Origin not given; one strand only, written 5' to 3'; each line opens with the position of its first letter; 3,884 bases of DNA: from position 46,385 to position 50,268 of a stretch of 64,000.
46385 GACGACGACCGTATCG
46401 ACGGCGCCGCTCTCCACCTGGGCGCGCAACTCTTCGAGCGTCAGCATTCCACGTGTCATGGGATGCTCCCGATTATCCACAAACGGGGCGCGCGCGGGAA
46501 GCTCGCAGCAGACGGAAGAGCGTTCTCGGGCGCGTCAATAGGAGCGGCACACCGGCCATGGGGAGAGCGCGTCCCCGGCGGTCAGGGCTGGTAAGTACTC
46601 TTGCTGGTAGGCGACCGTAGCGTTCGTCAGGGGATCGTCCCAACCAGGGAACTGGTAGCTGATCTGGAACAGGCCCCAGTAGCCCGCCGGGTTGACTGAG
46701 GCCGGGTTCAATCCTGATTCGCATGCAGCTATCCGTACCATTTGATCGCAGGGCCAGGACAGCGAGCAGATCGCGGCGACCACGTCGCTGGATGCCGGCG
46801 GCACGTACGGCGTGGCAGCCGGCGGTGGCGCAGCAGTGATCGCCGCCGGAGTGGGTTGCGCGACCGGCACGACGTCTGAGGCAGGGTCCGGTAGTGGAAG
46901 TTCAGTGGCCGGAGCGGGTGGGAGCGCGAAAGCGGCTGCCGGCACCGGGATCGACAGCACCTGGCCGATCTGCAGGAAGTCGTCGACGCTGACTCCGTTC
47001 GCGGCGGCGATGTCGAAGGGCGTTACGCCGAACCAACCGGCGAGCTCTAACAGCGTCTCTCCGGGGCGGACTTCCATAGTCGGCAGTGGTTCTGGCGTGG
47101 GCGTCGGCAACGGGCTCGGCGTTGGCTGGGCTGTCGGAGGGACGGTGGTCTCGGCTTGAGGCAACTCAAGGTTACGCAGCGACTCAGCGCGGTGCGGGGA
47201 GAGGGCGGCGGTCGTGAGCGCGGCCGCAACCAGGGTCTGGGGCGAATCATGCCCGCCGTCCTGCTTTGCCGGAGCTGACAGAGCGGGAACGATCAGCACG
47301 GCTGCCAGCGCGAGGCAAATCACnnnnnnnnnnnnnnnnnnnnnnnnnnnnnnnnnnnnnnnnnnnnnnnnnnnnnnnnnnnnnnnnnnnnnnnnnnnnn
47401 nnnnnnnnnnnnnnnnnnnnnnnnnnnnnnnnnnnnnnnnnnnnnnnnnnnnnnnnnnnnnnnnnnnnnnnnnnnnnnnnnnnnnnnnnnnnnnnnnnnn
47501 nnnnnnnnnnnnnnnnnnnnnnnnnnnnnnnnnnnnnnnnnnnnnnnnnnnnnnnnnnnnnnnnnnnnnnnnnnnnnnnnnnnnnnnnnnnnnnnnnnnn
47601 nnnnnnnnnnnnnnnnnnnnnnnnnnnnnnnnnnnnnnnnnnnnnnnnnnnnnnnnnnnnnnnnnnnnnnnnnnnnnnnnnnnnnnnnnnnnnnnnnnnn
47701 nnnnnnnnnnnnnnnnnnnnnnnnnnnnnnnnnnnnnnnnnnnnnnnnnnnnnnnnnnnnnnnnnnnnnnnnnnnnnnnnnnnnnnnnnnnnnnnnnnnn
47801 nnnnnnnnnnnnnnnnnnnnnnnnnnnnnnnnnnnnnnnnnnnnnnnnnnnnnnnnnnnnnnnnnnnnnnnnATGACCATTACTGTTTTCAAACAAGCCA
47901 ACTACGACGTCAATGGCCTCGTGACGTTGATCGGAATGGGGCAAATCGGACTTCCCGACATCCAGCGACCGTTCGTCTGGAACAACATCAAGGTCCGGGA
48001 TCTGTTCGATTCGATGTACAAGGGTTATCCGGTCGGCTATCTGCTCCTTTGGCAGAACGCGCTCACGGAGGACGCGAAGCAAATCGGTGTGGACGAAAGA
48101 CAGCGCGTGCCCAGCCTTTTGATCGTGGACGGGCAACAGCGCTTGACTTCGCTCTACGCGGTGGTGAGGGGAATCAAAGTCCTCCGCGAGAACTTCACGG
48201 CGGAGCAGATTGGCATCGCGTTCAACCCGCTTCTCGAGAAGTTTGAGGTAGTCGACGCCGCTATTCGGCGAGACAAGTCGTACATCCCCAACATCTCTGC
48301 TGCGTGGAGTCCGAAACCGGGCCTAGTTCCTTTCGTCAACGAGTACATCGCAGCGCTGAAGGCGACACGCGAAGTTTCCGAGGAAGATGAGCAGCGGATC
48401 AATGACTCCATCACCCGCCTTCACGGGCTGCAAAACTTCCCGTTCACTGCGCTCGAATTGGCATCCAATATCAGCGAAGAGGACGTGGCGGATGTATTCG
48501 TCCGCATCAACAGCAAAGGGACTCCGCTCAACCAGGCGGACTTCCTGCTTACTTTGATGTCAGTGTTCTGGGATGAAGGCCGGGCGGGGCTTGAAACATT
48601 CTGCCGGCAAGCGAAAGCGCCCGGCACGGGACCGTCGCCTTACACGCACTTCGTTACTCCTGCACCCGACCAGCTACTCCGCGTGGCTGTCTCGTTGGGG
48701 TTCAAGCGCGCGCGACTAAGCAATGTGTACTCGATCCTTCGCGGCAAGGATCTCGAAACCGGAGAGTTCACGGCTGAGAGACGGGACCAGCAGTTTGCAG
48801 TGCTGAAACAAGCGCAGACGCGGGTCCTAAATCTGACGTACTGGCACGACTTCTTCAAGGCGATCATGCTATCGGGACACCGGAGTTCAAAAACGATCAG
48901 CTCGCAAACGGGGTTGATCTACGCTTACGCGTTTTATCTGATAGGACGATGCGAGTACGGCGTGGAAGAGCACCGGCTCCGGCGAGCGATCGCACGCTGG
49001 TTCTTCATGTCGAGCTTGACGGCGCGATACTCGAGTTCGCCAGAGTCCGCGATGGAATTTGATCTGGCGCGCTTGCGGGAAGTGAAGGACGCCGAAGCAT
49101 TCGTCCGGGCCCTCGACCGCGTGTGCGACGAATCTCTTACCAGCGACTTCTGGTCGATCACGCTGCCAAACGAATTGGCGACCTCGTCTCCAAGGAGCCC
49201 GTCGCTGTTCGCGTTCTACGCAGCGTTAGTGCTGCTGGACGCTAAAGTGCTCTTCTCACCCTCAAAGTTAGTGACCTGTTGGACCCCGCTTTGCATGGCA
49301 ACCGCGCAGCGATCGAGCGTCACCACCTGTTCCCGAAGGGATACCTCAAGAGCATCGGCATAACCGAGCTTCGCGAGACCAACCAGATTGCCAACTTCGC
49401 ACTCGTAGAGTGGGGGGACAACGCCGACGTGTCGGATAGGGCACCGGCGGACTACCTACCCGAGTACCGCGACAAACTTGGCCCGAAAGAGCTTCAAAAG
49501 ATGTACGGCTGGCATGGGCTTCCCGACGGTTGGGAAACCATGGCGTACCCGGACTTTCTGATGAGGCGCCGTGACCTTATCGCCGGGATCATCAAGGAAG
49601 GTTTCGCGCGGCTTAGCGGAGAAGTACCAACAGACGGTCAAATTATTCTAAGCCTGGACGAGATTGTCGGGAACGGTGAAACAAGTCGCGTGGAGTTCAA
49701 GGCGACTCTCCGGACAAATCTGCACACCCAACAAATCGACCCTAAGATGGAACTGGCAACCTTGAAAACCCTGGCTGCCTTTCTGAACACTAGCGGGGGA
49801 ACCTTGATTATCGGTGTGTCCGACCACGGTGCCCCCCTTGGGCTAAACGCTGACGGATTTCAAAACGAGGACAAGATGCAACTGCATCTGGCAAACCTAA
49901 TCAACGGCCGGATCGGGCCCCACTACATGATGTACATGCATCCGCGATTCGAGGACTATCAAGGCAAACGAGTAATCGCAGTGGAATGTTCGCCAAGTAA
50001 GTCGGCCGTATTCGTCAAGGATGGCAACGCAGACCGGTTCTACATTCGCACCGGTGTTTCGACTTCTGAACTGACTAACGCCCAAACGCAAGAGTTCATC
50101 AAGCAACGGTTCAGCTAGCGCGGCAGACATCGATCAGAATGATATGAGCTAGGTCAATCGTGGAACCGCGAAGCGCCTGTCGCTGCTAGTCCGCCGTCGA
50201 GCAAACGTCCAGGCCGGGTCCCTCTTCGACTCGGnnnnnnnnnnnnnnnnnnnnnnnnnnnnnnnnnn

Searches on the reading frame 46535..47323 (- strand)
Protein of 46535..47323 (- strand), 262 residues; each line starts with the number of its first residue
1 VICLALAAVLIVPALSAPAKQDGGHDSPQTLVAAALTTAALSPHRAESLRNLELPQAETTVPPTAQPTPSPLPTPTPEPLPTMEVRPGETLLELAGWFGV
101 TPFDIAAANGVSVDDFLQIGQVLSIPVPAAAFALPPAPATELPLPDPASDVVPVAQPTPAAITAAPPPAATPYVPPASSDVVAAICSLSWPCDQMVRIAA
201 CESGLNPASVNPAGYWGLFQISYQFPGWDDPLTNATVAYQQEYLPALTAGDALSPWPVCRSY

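Call 13: search_protein_families(library=pfam, proteins=[window:46535-47323:-])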
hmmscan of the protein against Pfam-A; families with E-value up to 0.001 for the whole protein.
window:46535-47323:- (262 aa): 1 family
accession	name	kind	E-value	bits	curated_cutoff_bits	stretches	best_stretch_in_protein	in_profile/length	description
PF01476.26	LysM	-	3.1e-08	33.9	20.9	1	85-126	3-43/43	LysM domain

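Call 18: find_encoding_contigs(protein=window:46535-47323:-, flank=10000, max_places=10)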
Protein window:46535-47323:- (262 aa): 2 contigs read that carry it; 2 places shown.
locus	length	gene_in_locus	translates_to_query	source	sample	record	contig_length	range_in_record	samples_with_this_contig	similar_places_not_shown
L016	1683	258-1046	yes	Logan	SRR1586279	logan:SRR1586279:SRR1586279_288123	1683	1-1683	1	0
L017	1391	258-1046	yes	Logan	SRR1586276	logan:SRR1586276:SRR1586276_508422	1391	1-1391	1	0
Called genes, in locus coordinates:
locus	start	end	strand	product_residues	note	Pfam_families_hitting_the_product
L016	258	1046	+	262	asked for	PF01476:LysM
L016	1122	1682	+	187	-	?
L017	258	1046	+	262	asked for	PF01476:LysM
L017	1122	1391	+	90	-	?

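Call 33: find_homologous_proteins(query=window:46535-47323:-, max_evalue=1e-10)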
Query window:46535-47323:- (262 aa): 76 proteins with E <= 1e-10 among 8000 candidates.
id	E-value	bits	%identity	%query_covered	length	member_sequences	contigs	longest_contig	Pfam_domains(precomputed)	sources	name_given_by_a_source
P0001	1.8e-151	521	94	100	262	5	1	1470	PF01476.27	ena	-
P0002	2.3e-136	471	84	100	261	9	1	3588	PF01476.27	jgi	jgi:LysM repeat protein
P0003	6.1e-136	470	87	100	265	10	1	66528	PF01476.27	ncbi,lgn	-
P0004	4.4e-94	333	86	69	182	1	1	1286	PF01476.27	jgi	jgi:LysM repeat protein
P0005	1.9e-85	305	54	100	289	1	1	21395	PF01476.27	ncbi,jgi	jgi:LysM repeat protein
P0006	3.0e-84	301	59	100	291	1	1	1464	PF01476.27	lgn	-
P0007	1.2e-81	292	63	69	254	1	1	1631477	PF01476.27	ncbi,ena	-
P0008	1.5e-80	289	66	69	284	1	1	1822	PF01476.27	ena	-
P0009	3.5e-79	284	54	100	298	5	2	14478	PF01476.27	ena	-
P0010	2.2e-75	272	64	70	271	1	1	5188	PF01476.27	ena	-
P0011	1.4e-74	269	63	73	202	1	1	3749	PF01476.27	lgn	-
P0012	3.1e-74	268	57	95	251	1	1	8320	PF01476.27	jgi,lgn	jgi:LysM repeat protein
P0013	2.9e-73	265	65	74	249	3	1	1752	PF01476.27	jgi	-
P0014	3.7e-73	264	62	76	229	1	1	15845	PF01476.27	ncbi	ncbi:MAG: LysM peptidoglycan-binding domain-containing protein [Chloroflexota bacterium]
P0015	6.1e-73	264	55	97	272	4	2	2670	PF01476.27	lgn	-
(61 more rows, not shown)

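Call 34: find_encoding_contigs(protein=P0003, flank=10000, max_places=6)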
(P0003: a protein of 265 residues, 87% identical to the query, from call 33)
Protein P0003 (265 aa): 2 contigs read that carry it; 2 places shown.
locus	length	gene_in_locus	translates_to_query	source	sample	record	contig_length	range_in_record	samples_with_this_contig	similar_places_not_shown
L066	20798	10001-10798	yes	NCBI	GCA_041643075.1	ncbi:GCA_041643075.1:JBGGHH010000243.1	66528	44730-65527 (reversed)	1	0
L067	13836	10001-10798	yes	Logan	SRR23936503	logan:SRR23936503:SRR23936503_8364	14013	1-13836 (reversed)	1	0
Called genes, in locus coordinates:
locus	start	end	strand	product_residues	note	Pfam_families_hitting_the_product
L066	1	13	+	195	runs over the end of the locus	-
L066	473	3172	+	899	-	PF13302:Acetyltransf_3, PF00583:Acetyltransf_1, PF13508:Acetyltransf_7 (faint), PF02629:CoA_binding, PF13380:CoA_binding_2, PF13607:Succ_CoA_lig, PF19045:Ligase_CoA_2, PF13549:ATP-grasp_5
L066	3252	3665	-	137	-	PF03625:DUF302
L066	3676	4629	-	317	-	PF04402:SIMPL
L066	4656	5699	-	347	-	PF00582:Usp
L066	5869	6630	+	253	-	PF00106:adh_short, PF08659:KR, PF23441:SDR, PF13561:adh_short_C2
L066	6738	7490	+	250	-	PF18306:LDcluster4, PF03641:Lysine_decarbox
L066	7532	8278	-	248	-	PF00005:ABC_tran, PF02463:SMC_N (faint), PF13304:AAA_21 (faint)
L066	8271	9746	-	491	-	PF02687:FtsX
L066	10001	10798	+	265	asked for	PF01476:LysM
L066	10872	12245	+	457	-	PF00120:Gln-synt_C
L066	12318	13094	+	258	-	PF00106:adh_short, PF08659:KR (weak), PF13561:adh_short_C2, PF23441:SDR (weak)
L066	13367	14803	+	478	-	PF00171:Aldedh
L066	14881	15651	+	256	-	PF00106:adh_short, PF08659:KR, PF13561:adh_short_C2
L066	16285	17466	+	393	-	PF06965:Na_H_antiport_1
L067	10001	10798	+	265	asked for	PF01476:LysM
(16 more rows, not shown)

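Call 35: find_encoding_contigs(protein=P0002, flank=10000, max_places=6)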
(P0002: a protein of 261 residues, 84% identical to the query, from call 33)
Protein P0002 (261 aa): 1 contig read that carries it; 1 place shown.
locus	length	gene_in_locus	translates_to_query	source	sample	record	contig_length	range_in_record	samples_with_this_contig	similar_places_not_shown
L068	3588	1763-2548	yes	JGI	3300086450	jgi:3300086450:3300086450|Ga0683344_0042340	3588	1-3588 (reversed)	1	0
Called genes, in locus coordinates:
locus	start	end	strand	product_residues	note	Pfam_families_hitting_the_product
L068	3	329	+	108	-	?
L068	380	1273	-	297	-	PF00582:Usp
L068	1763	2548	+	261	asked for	PF01476:LysM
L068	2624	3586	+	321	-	?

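Call 36: find_encoding_contigs(protein=P0007, flank=10000, max_places=3)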
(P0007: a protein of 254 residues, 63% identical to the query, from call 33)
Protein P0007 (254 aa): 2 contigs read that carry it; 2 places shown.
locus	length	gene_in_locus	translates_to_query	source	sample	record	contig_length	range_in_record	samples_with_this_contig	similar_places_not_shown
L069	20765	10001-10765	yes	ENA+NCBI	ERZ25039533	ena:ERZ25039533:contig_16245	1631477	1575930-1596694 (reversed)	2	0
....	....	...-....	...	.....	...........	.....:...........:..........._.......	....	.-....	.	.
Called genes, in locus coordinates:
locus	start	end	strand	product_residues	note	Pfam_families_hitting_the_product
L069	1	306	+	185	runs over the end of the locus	PF00989:PAS (weak), PF08448:PAS_4 (weak), PF13426:PAS_9 (weak), PF08447:PAS_3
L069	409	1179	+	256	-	PF01590:GAF, PF13185:GAF_2, PF13492:GAF_3 (weak), PF13487:HD_5, PF01966:HD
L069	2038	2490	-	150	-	PF01739:CheR (faint), PF03848:TehB (weak), PF08241:Methyltransf_11, PF08242:Methyltransf_12, PF13489:Methyltransf_23, PF13649:Methyltransf_25, PF13847:Methyltransf_31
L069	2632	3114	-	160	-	PF05163:DinB, PF12867:DinB_2 (faint)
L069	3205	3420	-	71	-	-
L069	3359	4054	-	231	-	PF00535:Glycos_transf_2, PF13641:Glyco_tranf_2_3, PF12804:NTP_transf_3 (weak)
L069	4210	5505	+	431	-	-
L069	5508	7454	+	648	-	PF19830:DUF6311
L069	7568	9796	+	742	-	PF03176:MMPL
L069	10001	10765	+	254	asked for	PF01476:LysM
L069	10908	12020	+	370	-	PF00296:Bac_luciferase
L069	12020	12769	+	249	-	PF06314:ADC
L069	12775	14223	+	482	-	PF03486:HI0933_like (faint), PF07992:Pyr_redox_2, PF12831:FAD_oxidored, PF13450:NAD_binding_8 (faint), PF13738:Pyr_redox_3 (faint), PF00070:Pyr_redox, PF02852:Pyr_redox_dim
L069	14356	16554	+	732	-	-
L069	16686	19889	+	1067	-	PF00211:Guanylate_cyc, PF10923:BrxC_BrxD (weak), PF13191:AAA_16, PF00931:NB-ARC (faint), PF13401:AAA_22 (faint), PF17874:TPR_MalT, PF13424:TPR_12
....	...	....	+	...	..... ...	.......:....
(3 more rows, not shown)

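Call 56: find_encoding_contigs(protein=P0001, flank=10000, max_places=6)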
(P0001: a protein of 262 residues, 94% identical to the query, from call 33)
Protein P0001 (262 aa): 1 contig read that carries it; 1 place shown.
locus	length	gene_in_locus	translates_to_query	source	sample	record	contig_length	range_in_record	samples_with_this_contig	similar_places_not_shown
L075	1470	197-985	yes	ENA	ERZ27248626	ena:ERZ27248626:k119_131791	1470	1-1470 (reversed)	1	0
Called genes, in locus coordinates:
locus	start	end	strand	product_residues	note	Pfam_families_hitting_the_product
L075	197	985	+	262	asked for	PF01476:LysM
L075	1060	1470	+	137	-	?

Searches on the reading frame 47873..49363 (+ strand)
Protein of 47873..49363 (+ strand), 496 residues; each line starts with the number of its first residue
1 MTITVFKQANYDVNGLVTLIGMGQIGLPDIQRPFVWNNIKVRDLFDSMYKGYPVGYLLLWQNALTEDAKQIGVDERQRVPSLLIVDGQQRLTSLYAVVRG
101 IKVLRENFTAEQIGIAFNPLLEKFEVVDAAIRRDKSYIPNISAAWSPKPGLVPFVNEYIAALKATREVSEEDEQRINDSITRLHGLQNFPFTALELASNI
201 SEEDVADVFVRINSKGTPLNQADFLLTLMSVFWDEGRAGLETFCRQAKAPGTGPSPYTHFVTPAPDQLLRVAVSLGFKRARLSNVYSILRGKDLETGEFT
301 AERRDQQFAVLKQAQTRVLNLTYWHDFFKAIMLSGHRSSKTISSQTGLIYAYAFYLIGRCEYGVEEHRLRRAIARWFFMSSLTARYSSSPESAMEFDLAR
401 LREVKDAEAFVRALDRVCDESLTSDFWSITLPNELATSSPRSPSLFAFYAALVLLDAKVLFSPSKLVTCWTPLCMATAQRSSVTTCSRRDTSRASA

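Call 13: search_protein_families(library=pfam, proteins=[window:47873-49363:+])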
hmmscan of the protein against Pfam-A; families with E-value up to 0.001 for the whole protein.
window:47873-49363:+ (496 aa): 1 family
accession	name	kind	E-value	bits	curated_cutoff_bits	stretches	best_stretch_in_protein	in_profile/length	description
PF03235.19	GmrSD_N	-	1.5e-29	104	33.2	1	24-226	9-195/199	GmrSD restriction endonuclease, N-terminal domain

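Call 14: search_protein_families(library=padloc, proteins=[window:47873-49363:+])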
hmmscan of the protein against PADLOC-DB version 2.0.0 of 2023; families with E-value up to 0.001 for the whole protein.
window:47873-49363:+ (496 aa): 11 families
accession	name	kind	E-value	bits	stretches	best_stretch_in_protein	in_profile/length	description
PDLC04151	HEC-05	-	3.6e-28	96.6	2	9-106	24-138/600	-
PDLC04709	PDC-M55C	-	4.8e-22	76.3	1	14-225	18-234/554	-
PDLC04150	HEC-05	-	5.4e-17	59.8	2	20-100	17-114/583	-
PDLC04153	HEC-05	-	4.8e-13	46.2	1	22-62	18-58/621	-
PDLC04152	HEC-05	-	8e-12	42.5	1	26-69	21-68/566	-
PDLC03877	NsnA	-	2.5e-07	28.3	1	7-221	47-192/385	-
PDLC04157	HEC-06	-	5.3e-06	23.3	1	7-103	5-94/558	-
PDLC02693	Orf5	-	2.8e-05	21.3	0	23-109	7-91/543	Orf5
PDLC02792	SspE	-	3e-05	20.6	1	5-98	5-107/771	SspE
PDLC02791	SspE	-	0.0005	16.4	0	27-99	24-106/775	SspE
PDLC02698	Orf5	-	0.0008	16.2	0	27-94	22-82/573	Orf5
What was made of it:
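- On Defence hotspot or islet: The window carries a GmrSD-like gene (calls 13, 14).
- Closest known: GmrSD-family type IV restriction enzymes. Same: The cargo ORF hits Pfam GmrSD_N (E = 1.5e-29) and PADLOC HEC-05 models (calls 13, 14).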

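Call 17: find_encoding_contigs(protein=window:47873-49363:+, flank=10000, max_places=10)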
Protein window:47873-49363:+ (496 aa): 13 contigs read that carry it; 10 places shown.
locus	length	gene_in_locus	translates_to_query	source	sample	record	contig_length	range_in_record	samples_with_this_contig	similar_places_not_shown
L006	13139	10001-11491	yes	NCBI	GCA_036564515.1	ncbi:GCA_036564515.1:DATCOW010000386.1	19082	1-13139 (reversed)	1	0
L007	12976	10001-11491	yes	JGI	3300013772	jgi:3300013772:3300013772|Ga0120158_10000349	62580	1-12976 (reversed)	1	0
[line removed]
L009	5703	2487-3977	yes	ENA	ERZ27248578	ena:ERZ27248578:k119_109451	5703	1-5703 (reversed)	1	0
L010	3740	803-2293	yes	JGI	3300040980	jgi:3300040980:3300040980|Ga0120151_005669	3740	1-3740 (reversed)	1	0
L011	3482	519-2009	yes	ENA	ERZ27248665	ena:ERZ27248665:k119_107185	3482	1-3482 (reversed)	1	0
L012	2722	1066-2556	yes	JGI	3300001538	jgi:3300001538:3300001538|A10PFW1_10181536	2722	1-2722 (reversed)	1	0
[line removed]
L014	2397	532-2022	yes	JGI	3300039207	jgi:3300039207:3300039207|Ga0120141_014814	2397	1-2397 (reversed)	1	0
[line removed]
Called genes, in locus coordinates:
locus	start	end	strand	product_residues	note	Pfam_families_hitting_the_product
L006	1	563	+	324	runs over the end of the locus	-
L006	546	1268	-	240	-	PF09335:VTT_dom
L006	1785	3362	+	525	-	PF00501:AMP-binding, PF13193:AMP-binding_C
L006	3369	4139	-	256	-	PF00106:adh_short, PF08659:KR, PF13561:adh_short_C2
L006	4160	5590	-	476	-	PF00171:Aldedh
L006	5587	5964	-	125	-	-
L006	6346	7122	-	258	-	PF00106:adh_short, PF08659:KR (faint), PF13561:adh_short_C2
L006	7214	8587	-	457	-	PF00120:Gln-synt_C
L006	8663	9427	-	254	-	PF01476:LysM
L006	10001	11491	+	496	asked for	PF03235:GmrSD_N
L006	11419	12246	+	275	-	PF04326:SLFN_AlbA_2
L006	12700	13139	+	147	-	?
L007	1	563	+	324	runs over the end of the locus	-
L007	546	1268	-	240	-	PF09335:VTT_dom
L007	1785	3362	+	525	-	PF00501:AMP-binding, PF13193:AMP-binding_C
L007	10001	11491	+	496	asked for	PF03235:GmrSD_N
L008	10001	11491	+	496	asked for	PF03235:GmrSD_N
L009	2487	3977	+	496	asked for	PF03235:GmrSD_N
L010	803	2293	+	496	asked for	PF03235:GmrSD_N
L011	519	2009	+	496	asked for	PF03235:GmrSD_N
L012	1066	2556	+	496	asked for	PF03235:GmrSD_N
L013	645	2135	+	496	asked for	PF03235:GmrSD_N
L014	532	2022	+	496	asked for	PF03235:GmrSD_N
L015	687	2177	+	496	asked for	PF03235:GmrSD_N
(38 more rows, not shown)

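Call 53: find_homologous_proteins(query=window:47873-49363:+, max_evalue=1e-40)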
Query window:47873-49363:+ (496 aa): 7990 proteins with E <= 1e-40 among 8000 candidates; the best 120 are listed.
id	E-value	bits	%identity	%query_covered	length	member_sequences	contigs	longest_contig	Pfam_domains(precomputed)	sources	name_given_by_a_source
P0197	1.5e-285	965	100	88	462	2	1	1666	PF03235.20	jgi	-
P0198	1.9e-240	817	74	97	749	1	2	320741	PF04326.20,PF03235.20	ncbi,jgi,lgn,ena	-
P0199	1.5e-236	804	74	95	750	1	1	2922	PF04326.20,PF03235.20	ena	-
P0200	5.0e-228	776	72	96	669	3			PF04326.20,PF03235.20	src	-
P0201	4.2e-219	746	67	96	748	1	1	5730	PF04326.20,PF03235.20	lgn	-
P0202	4.8e-214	730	69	96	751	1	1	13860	PF04326.20,PF03235.20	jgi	jgi:hypothetical protein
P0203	1.8e-213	728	66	97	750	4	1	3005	PF04326.20,PF03235.20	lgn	-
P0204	2.0e-212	724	68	95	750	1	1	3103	PF04326.20,PF03235.20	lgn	-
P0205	8.6e-212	722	68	96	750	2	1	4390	PF04326.20,PF03235.20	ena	-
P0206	2.4e-211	721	68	96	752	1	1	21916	PF04326.20,PF03235.20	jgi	jgi:hypothetical protein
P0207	4.1e-211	720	67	95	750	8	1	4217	PF04326.20,PF03235.20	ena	-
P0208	6.0e-211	719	67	97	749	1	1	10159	PF04326.20,PF03235.20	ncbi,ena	-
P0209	9.9e-211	719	67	95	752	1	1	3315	PF04326.20,PF03235.20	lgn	-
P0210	1.8e-210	718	67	96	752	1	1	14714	PF04326.20,PF03235.20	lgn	-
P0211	2.0e-210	718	66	96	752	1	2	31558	PF04326.20,PF03235.20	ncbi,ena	-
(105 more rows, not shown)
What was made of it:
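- Closest known: GmrSD-family type IV restriction enzymes. Same: Homologues are single about 750-aa proteins spread across many phyla (call 53).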

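Call 72: search_protein_families(library=ncbifam, proteins=[window:47873-49363:+], max_evalue=0.1)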
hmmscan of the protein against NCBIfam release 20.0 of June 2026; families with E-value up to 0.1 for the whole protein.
window:47873-49363:+ (496 aa): 0 families

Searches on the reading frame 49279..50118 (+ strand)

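Call 13: search_protein_families(library=pfam, proteins=[window:49279-50118:+])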
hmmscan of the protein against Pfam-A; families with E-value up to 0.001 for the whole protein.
window:49279-50118:+ (279 aa): 1 family
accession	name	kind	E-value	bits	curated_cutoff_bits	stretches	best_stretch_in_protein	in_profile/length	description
PF04326.19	SLFN_AlbA_2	-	2e-19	70.7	25.3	1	134-264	1-116/118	Schlafen, AlbA_2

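Call 14: search_protein_families(library=padloc, proteins=[window:49279-50118:+])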
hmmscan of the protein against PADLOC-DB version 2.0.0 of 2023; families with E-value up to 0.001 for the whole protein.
window:49279-50118:+ (279 aa): 0 families

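Call 72: search_protein_families(library=ncbifam, proteins=[window:49279-50118:+], max_evalue=0.1)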
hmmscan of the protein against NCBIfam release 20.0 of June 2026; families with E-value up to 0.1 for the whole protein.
window:49279-50118:+ (279 aa): 0 families
